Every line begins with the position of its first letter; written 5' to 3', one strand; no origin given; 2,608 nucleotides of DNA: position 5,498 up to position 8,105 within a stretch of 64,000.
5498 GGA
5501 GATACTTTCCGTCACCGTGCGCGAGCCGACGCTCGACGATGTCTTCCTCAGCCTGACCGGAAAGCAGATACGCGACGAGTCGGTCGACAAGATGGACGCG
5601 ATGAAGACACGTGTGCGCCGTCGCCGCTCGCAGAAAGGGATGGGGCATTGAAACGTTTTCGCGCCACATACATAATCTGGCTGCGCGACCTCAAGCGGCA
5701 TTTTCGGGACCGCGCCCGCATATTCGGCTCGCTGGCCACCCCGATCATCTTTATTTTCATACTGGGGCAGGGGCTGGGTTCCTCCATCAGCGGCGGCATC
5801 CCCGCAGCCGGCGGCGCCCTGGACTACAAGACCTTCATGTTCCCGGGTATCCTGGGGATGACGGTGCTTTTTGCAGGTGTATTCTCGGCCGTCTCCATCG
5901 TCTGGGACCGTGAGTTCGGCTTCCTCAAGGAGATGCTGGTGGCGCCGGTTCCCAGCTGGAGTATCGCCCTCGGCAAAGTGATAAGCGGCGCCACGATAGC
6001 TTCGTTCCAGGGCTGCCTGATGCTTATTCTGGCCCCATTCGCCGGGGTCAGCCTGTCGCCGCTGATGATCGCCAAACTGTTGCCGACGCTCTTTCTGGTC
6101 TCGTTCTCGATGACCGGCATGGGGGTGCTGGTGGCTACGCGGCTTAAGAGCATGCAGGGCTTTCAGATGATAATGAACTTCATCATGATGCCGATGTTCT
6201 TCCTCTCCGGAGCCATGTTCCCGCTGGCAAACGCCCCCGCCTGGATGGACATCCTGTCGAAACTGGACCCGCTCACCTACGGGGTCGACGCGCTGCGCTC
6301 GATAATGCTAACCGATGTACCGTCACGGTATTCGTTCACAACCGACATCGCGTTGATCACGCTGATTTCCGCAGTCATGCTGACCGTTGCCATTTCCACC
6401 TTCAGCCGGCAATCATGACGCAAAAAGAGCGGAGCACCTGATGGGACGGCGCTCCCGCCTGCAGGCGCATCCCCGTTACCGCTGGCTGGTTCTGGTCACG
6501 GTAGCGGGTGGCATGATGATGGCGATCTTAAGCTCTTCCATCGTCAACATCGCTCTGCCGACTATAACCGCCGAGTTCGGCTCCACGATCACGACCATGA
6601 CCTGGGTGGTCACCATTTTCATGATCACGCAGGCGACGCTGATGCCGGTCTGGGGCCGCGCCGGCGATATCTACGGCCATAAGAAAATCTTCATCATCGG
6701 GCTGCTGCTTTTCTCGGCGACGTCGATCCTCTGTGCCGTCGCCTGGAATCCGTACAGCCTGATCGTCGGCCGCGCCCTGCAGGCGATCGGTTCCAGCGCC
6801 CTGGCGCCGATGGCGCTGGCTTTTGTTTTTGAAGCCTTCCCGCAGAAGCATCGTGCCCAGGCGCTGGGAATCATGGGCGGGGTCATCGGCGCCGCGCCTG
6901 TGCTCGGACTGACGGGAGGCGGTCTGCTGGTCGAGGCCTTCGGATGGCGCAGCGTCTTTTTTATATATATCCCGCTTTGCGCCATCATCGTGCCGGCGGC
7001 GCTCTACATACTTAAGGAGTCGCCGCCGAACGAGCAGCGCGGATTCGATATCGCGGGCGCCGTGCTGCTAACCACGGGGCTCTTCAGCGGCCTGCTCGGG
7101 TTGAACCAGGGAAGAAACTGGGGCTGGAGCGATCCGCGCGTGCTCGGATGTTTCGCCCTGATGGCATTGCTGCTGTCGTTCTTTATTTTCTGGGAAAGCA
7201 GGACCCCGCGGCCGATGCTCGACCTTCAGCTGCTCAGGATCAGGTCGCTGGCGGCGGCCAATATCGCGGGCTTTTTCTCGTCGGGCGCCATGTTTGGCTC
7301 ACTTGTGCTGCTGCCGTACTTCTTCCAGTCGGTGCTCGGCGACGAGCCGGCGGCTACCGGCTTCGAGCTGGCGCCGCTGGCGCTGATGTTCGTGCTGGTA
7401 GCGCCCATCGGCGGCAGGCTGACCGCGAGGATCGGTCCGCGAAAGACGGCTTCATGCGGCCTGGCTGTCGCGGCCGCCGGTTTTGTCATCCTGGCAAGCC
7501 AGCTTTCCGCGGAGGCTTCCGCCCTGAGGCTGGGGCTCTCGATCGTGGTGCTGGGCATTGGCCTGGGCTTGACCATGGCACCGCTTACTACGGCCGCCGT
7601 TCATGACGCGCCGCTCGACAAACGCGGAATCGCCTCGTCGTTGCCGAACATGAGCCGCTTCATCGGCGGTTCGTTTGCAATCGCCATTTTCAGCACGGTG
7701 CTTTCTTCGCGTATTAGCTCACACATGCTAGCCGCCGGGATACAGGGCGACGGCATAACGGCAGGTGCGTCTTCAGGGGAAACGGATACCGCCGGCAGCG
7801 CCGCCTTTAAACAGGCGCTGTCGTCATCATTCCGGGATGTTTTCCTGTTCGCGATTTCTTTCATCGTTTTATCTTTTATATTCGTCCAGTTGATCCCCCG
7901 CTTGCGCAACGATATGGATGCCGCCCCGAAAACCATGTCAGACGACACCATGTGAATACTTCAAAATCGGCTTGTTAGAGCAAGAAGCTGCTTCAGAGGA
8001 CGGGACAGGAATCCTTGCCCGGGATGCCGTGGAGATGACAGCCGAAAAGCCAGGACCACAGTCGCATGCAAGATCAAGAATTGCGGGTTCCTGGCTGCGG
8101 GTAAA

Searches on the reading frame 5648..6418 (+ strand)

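Call 43: search_protein_families(library=pfam, proteins=[window:5648-6418:+], max_evalue=0.000001)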
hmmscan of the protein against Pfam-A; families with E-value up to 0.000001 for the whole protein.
window:5648-6418:+ (256 aa): 2 families
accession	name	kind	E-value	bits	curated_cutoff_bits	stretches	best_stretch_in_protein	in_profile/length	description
PF01061.29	ABC2_membrane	-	1.9e-35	122.8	26.9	1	7-221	3-211/211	ABC-2 type transporter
PF12698.13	ABC2_membrane_3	-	3.2e-15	56.5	31.6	1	58-249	158-346/347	ABC-2 family transporter protein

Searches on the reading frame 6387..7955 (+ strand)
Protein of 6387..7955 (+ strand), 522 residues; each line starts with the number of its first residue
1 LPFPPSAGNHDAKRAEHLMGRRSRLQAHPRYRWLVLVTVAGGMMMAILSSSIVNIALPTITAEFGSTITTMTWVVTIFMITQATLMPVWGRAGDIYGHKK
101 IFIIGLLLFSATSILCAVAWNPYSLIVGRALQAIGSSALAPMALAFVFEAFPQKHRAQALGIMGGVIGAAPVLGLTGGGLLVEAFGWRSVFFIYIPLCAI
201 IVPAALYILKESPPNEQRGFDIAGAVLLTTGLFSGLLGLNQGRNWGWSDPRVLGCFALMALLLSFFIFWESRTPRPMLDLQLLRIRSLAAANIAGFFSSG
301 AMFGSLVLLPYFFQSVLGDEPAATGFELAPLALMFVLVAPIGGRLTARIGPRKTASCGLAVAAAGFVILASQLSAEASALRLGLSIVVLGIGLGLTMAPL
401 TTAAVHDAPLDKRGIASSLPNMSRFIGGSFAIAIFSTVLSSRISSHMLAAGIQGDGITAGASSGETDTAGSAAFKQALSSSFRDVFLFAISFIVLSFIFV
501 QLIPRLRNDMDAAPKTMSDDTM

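Call 43: search_protein_families(library=pfam, proteins=[window:6387-7955:+], max_evalue=0.000001)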
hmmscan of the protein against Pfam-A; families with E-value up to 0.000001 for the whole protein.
window:6387-7955:+ (522 aa): 3 families
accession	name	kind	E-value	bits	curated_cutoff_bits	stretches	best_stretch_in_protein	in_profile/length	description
PF07690.21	MFS_1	-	3.8e-57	194.2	33.4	1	40-431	2-346/347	Major Facilitator Superfamily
PF13347.12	MFS_2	-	2e-10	40.2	27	0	293-440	231-382/427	MFS/sugar transport protein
PF00083.30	Sugar_tr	-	9.8e-09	35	22.3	1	62-213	39-195/452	Sugar (and other) transporter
